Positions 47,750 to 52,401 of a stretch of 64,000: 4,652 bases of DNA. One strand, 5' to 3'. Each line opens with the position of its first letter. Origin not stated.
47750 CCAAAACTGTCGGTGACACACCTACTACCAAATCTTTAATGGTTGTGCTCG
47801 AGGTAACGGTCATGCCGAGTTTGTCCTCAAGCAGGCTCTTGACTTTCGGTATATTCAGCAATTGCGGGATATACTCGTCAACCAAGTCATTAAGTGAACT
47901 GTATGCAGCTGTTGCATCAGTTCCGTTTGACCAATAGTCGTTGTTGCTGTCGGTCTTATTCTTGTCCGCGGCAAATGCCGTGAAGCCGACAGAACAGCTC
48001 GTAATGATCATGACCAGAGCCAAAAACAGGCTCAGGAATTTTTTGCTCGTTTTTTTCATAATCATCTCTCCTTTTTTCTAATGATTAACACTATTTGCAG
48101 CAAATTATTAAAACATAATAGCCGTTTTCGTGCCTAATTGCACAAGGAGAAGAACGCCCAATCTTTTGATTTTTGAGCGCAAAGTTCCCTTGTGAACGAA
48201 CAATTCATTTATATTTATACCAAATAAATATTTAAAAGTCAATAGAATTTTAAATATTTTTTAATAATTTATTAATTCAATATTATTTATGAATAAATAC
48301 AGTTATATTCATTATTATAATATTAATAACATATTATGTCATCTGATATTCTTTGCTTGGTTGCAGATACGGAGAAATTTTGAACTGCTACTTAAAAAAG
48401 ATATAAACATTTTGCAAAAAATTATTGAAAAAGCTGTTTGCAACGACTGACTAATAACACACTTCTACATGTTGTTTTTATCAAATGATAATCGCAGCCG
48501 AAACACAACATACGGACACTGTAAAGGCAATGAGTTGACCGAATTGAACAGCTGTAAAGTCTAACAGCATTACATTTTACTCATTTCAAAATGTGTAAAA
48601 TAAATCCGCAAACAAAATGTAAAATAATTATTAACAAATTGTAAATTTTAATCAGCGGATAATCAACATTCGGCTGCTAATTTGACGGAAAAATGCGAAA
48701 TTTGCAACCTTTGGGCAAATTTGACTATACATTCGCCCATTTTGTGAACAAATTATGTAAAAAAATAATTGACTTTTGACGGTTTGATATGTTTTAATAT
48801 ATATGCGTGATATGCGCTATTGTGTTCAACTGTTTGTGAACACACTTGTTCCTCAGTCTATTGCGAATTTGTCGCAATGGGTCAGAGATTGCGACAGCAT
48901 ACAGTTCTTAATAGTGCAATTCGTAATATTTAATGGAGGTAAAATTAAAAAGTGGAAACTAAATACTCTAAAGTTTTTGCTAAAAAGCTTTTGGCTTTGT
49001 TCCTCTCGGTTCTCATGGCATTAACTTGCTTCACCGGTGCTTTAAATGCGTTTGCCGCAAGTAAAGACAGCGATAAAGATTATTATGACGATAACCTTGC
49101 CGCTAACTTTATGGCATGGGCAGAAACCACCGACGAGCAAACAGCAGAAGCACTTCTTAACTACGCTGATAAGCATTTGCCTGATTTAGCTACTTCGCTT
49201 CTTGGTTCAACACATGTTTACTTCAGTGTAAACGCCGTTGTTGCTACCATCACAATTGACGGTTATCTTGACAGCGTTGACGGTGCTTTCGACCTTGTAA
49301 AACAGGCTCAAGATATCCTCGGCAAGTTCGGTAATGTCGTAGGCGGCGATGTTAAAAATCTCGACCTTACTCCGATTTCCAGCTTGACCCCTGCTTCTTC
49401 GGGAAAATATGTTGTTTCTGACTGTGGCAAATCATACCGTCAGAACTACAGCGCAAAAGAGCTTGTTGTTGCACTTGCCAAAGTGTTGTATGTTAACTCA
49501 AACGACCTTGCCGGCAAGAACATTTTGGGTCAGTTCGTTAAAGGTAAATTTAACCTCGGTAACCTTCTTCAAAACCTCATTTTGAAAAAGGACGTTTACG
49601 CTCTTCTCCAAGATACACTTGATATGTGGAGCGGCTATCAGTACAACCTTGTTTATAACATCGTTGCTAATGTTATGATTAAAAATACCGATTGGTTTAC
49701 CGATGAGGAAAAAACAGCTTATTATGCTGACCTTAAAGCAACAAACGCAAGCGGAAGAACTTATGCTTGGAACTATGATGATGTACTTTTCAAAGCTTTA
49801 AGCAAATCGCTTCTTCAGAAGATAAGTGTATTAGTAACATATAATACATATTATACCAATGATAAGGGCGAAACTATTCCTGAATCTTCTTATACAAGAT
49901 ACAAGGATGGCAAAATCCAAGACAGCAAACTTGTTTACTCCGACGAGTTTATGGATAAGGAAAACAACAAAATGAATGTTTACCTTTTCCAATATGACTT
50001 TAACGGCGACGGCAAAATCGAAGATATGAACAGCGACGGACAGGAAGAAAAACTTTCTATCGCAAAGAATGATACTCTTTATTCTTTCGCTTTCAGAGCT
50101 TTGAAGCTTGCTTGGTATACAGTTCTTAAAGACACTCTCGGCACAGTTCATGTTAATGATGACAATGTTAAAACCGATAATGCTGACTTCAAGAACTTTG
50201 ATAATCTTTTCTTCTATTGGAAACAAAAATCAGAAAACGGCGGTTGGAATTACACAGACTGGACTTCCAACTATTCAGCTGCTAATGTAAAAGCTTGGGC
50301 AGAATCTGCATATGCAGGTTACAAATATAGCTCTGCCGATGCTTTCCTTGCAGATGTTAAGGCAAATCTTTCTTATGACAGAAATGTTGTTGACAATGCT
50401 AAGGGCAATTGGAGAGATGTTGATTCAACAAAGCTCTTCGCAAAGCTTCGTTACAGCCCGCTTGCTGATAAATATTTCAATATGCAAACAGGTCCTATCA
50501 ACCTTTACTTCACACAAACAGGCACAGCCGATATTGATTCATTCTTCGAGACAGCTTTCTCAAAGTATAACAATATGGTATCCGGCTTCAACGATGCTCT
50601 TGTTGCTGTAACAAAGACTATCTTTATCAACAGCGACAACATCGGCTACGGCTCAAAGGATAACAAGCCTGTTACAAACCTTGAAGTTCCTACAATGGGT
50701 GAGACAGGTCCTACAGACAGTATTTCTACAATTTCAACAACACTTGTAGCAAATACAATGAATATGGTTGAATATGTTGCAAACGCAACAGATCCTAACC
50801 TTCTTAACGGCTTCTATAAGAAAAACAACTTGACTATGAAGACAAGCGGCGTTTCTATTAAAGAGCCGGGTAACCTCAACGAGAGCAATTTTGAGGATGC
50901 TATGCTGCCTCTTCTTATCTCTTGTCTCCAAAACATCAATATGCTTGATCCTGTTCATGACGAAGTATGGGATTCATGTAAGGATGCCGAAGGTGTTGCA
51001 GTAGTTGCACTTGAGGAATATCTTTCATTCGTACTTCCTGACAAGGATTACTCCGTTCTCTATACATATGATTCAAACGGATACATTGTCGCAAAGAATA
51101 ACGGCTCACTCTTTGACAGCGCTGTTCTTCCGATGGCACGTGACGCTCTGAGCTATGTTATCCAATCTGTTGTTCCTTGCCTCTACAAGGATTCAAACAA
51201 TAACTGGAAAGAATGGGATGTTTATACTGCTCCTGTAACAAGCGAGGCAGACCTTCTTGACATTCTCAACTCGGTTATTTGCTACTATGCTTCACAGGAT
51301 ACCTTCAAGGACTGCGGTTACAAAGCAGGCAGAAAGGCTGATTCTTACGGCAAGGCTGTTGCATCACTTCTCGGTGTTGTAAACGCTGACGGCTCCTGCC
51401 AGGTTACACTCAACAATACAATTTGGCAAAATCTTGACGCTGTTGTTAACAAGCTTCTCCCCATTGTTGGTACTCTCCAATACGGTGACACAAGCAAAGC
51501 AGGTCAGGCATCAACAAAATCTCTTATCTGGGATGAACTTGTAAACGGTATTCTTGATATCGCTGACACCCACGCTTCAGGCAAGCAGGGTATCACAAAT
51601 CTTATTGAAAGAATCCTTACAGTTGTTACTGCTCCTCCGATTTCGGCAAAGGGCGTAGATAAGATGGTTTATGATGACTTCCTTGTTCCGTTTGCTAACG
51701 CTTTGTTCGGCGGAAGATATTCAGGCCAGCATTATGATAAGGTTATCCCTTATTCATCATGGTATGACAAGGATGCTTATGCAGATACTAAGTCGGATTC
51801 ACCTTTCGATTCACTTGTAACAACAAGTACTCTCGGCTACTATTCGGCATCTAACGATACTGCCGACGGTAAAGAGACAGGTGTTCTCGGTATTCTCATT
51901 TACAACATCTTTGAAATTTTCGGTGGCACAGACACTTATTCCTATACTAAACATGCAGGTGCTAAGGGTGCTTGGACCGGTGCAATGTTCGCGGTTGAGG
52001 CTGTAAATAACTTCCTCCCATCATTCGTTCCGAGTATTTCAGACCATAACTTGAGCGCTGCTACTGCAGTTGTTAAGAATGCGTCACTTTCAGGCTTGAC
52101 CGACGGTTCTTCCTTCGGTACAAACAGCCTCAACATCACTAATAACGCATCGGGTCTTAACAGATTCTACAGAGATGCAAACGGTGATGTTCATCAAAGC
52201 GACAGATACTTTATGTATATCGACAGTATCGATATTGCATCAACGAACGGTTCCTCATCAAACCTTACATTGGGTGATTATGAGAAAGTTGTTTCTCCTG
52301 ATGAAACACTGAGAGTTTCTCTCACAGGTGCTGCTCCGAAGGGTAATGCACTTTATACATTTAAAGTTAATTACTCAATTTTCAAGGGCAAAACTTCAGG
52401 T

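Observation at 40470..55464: Divergently transcribed pair of giant paralogous secreted proteins (2529 and 2170 aa) with no recognisable domains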

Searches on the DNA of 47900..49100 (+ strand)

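Call 46: search_rna_families(source=window, start=47900, end=49100, threshold=evalue, max_evalue=1)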
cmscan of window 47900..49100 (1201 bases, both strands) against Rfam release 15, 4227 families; matches with E-value up to 1: 1.
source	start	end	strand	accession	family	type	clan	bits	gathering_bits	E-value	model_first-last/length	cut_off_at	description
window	48753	48849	+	RF02574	Ricks_sRNA10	Gene; sRNA;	-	19.4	97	0.15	1-352/352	no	Rickettsia sRNA 10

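Call 120: build_rna_model(alignment_id=A8, structure=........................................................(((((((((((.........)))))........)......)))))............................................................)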
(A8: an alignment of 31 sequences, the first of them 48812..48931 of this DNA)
Model R1 built from alignment A8 (31 sequences, 161 columns); structure: as given.
model positions 122; base pairs 11; branch points 0; effective number of sequences 14.11; information 0.59 bits per position. Calibrated on 0.2 Mb of random sequence (short: E-values are rough).
structure used (alignment columns):
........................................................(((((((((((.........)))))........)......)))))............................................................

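Call 121: search_with_rna_model(model_id=R1, sources=[window, L002, L004, L005, L006, L007, L010, L011, L012, L015, L016, L018, L019, L020, L022, L024, L025, L026, L027, L028, L030, L032, L035, L036, L037, L038, L040, L041, L042, L043, L044, L045, L046, L047, L048, L049, L051, L052, L053, L054, L055, L056, L057, L058, L059, L060, L061, L062, L063, L064, L066, L067, L069, L070, L071, L072, L073, L074, L075, L076, L077, L079, L080, L081, L084, L086], max_evalue=0.1)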
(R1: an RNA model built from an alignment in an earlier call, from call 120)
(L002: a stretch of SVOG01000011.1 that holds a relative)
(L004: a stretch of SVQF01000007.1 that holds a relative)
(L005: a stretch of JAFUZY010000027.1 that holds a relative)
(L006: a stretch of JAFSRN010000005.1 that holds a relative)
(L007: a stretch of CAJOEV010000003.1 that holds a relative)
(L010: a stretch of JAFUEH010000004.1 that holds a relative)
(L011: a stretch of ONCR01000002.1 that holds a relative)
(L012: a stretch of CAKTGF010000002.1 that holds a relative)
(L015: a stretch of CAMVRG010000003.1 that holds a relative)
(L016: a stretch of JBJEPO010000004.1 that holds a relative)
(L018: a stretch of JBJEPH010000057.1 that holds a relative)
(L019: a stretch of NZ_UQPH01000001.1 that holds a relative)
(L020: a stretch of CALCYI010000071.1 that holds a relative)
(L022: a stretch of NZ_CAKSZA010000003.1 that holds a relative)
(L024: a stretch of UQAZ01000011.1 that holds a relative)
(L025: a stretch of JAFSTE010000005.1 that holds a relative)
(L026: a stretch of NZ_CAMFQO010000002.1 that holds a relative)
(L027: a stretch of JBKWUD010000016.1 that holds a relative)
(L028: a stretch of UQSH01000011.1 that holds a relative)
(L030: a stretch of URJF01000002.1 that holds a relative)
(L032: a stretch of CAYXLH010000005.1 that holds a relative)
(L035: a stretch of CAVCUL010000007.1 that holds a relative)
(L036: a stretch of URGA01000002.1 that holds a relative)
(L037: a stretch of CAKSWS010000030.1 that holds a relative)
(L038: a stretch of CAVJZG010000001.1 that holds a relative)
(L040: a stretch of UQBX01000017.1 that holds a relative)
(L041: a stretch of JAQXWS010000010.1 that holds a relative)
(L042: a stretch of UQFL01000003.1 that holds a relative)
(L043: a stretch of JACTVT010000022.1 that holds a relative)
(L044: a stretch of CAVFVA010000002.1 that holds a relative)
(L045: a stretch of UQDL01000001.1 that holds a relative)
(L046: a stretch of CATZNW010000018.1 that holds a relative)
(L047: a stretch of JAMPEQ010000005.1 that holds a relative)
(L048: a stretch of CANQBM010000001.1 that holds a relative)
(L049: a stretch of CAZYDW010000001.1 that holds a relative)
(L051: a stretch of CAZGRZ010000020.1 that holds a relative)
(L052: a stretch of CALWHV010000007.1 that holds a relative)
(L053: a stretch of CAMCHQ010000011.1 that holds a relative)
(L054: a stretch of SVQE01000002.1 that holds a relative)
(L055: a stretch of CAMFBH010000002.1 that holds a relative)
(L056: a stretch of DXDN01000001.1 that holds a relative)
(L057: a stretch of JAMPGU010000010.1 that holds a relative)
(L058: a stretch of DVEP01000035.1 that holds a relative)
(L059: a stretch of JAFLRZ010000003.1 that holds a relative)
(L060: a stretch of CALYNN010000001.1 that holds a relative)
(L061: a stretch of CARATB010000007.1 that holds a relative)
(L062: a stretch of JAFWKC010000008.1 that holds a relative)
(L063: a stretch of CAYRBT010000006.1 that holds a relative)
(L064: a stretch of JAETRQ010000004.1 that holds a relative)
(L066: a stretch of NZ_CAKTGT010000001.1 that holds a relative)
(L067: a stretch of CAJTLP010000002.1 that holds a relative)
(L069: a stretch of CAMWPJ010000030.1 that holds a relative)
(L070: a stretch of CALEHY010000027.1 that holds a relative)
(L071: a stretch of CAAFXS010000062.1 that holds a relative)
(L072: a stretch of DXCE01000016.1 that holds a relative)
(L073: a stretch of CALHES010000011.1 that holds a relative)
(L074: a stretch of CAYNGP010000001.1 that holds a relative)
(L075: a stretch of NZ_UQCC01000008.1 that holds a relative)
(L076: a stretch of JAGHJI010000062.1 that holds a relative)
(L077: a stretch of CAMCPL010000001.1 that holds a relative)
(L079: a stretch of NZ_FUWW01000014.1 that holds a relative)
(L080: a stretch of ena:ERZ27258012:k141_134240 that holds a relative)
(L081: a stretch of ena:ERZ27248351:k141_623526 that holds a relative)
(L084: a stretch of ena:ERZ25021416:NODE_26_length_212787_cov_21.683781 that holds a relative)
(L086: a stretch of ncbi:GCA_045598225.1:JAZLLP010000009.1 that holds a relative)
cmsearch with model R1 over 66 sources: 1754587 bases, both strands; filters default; matches with E-value up to 0.1: 35.
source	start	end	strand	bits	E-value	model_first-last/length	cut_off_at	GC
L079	9237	9356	-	94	2e-13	1-122/122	no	0.32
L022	9242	9359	-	91.3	6.4e-13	1-122/122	no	0.37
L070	9313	9433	-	90.2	9.9e-13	1-122/122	no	0.4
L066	9267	9383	-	89.7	1.2e-12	1-122/122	no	0.37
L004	9272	9393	-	89.2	1.5e-12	1-122/122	no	0.4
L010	9155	9272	-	89.2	1.5e-12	1-122/122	no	0.45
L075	9271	9389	-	87.8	2.8e-12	1-122/122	no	0.37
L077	9297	9417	-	87.6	3.1e-12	1-122/122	no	0.42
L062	9261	9382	-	87.3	3.4e-12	1-122/122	no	0.41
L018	9138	9256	-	87.3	3.5e-12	1-122/122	no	0.41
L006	9271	9393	-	87.3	3.5e-12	1-122/122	no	0.45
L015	9098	9213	-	86.5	4.9e-12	1-122/122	no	0.34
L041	9216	9339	-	85.7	7e-12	1-122/122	no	0.32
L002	6230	6348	-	83.8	1.5e-11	1-122/122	no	0.46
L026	9289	9404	-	81.7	3.8e-11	1-122/122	no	0.42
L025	9265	9385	-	81.6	3.9e-11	1-122/122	no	0.43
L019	9299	9418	-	81.4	4.4e-11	1-122/122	no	0.47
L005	9403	9523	-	80.4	6.5e-11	1-122/122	no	0.45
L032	9181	9305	-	80.1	7.3e-11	1-122/122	no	0.34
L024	9301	9418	-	80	7.7e-11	1-122/122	no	0.49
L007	9379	9499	-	79.5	9.6e-11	1-122/122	no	0.44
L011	9217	9336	-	79.4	9.9e-11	1-122/122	no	0.34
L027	9274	9396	-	79.4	1e-10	1-122/122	no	0.35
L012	9130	9251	-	78.4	1.5e-10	1-122/122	no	0.28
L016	9192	9316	-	77.6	2.2e-10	1-122/122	no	0.38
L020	5416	5535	-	76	4.2e-10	1-122/122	no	0.39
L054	9402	9522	-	74.2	9.2e-10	1-122/122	no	0.45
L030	9205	9329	-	71.6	2.8e-09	1-122/122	no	0.44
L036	9189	9309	-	53.2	7.1e-06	1-122/122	no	0.45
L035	9138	9255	-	51.6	1.4e-05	1-122/122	no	0.5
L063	9342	9451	-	49.3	3.7e-05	1-122/122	no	0.4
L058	9121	9237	-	42.3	0.00073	1-122/122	no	0.31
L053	9288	9397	-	37.6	0.0053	1-122/122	no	0.46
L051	8926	9033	-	36.4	0.0091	1-122/122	no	0.34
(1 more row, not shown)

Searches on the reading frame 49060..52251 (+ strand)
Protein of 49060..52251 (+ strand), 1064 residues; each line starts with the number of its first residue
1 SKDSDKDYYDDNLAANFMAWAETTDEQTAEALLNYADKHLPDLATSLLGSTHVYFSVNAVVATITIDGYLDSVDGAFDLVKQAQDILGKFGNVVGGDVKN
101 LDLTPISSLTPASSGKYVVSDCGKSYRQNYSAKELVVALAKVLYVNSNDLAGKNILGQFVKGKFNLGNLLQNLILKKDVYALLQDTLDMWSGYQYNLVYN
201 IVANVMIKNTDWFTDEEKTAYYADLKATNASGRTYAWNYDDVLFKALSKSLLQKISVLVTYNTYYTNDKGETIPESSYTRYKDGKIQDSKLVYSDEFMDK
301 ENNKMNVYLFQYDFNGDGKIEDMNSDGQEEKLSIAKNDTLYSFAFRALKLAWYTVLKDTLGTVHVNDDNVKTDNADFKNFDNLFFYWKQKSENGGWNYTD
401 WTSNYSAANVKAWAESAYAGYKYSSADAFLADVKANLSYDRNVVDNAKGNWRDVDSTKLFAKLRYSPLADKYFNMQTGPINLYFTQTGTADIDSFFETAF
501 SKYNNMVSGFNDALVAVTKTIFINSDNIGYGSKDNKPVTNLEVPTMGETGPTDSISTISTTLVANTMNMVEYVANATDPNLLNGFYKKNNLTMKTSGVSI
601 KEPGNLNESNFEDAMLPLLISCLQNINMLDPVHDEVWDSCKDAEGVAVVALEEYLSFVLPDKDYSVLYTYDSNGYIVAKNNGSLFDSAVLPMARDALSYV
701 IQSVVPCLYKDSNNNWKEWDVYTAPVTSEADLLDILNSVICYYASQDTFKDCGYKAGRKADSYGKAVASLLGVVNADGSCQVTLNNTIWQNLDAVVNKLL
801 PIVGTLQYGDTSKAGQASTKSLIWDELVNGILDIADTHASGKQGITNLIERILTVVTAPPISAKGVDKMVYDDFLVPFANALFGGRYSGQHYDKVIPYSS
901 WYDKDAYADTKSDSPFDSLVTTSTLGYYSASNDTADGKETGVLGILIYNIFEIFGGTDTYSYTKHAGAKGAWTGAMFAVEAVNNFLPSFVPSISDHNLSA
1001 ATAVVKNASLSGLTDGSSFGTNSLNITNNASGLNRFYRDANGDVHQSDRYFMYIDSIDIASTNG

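Call 59: predict_structure(alignment_id=A4)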
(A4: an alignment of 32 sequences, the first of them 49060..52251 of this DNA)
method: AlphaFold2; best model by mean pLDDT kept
length: 1064 residues; sequences in the alignment: 32
mean_pLDDT: 82.7   pTM: 0.80
mean pLDDT of the five models: 82.7, 81.0, 80.1, 78.7, 78.0
residues with pLDDT >= 90: 397; 70-90: 502; 50-70: 128; < 50: 37
segments of 3 or more residues with pLDDT < 50: 1-21, 368-376
pLDDT, mean of each block of 10 residues (from residue 1): 36 38 70 82 77 73 76 87 85 80 88 74 83 87 86 84 83 78 87 89 91 91 88 87 90 87 73 76 69 70 75 89 87 92 93 89 63 54 88 84 94 91 91 89 87 89 91 94 88 92 89 91 91 88 89 92 91 92 90 68 82 91 86 90 91 90 93 91 90 92 81 88 89 93 90 61 87 89 95 95 94 95 85 81 89 93 93 93 84 89 75 85 88 80 90 74 71 86 72 67 68 56 66 56 51 60 53
secondary structure, 60 per line:
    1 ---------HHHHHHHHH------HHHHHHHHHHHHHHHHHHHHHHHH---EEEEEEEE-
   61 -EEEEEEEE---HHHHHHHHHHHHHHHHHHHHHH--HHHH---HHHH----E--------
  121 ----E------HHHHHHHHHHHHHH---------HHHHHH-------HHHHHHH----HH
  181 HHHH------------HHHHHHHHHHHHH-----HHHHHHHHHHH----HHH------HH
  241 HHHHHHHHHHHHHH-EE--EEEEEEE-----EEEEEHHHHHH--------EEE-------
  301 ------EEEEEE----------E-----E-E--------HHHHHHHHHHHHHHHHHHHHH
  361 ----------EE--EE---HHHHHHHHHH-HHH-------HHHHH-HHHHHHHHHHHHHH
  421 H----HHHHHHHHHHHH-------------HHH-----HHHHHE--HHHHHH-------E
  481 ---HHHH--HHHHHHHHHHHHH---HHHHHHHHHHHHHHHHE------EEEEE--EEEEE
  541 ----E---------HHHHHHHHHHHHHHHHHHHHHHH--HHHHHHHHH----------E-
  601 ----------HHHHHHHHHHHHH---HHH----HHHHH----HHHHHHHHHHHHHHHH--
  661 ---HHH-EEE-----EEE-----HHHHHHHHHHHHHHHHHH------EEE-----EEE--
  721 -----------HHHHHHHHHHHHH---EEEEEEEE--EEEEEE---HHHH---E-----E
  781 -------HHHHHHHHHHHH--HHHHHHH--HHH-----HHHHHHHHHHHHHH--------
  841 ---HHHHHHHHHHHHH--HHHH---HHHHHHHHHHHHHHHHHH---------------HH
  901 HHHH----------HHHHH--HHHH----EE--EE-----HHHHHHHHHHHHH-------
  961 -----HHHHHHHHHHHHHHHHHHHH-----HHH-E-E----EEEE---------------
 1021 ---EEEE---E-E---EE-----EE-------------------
elements in order (helices of 4 or more, strands of 3 or more residues): H10-18 H25-48 E52-59 E62-69 H73-94 H97-100 H104-107 H132-145 H155-160 H168-174 H179-184 H197-209 H215-225 H239-254 E260-266 E272-276 H277-282 E291-293 E307-312 H340-360 H380-389 H401-405 H407-421 H426-437 H459-463 H467-472 H484-487 H490-502 H506-521 E529-533 E536-540 H555-577 H580-588 H611-623 H634-638 H643-658 E668-670 E676-678 H684-701 E708-710 E716-718 H732-744 E748-755 E758-763 H767-770 H788-799 H802-808 H819-832 H844-856 H859-862 H866-883 H899-904 H915-919 H922-925 H941-953 H966-985 E1002-1005 E1024-1027
